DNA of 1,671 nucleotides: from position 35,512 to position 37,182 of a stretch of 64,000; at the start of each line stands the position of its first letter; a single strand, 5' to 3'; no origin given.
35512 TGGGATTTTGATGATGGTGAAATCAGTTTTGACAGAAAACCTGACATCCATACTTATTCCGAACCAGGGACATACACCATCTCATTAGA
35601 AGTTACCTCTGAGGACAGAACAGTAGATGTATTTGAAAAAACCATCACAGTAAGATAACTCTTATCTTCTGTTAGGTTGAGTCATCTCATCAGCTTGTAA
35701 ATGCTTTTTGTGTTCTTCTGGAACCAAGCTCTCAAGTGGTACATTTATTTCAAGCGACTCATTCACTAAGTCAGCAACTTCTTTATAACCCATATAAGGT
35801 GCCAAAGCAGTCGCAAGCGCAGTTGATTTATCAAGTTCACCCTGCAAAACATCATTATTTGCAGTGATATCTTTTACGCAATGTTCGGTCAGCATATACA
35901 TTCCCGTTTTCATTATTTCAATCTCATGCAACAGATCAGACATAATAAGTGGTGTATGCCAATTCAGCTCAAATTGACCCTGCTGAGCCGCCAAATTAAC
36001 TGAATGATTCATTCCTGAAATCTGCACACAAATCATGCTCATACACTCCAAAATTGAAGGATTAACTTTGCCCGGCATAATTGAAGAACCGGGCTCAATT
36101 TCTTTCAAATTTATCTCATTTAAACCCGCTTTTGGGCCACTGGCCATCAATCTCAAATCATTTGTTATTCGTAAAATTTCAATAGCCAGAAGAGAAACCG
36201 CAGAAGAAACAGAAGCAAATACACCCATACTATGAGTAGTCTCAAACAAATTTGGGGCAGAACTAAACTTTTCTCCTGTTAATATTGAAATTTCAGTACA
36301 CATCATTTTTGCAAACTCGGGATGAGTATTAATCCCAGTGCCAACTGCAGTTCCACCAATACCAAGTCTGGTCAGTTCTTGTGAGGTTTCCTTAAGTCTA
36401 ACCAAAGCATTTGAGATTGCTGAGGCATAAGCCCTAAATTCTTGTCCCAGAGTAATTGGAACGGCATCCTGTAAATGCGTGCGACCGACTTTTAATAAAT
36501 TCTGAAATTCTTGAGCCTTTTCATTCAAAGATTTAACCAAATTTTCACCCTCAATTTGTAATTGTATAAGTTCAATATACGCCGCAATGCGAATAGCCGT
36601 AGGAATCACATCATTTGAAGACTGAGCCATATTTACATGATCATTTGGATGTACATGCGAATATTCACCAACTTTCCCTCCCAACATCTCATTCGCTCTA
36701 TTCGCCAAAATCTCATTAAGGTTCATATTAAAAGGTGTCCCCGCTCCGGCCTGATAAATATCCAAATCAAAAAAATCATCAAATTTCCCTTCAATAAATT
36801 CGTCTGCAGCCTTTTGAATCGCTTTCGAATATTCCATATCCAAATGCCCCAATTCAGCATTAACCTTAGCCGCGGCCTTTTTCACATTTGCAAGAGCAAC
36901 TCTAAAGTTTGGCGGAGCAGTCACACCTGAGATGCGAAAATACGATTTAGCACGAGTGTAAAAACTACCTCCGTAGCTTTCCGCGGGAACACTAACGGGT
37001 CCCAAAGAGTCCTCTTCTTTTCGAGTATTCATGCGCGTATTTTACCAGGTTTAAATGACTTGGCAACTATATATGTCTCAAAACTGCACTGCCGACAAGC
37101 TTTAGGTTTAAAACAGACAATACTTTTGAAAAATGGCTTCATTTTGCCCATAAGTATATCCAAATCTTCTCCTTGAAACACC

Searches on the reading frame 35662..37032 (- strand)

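Call 28: search_protein_families(library=pfam, proteins=[window:35662-37032:-], max_evalue=0.001)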
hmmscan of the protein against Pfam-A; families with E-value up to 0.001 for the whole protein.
window:35662-37032:- (456 aa): 2 families
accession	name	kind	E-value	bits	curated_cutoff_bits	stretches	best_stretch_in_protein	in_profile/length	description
PF00206.25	Lyase_1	-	4.4e-91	306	27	1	11-340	1-312/312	Lyase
PF10415.14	FumaraseC_C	-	0.00042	21.1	32.5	1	406-442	1-37/54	Fumarase C C-terminus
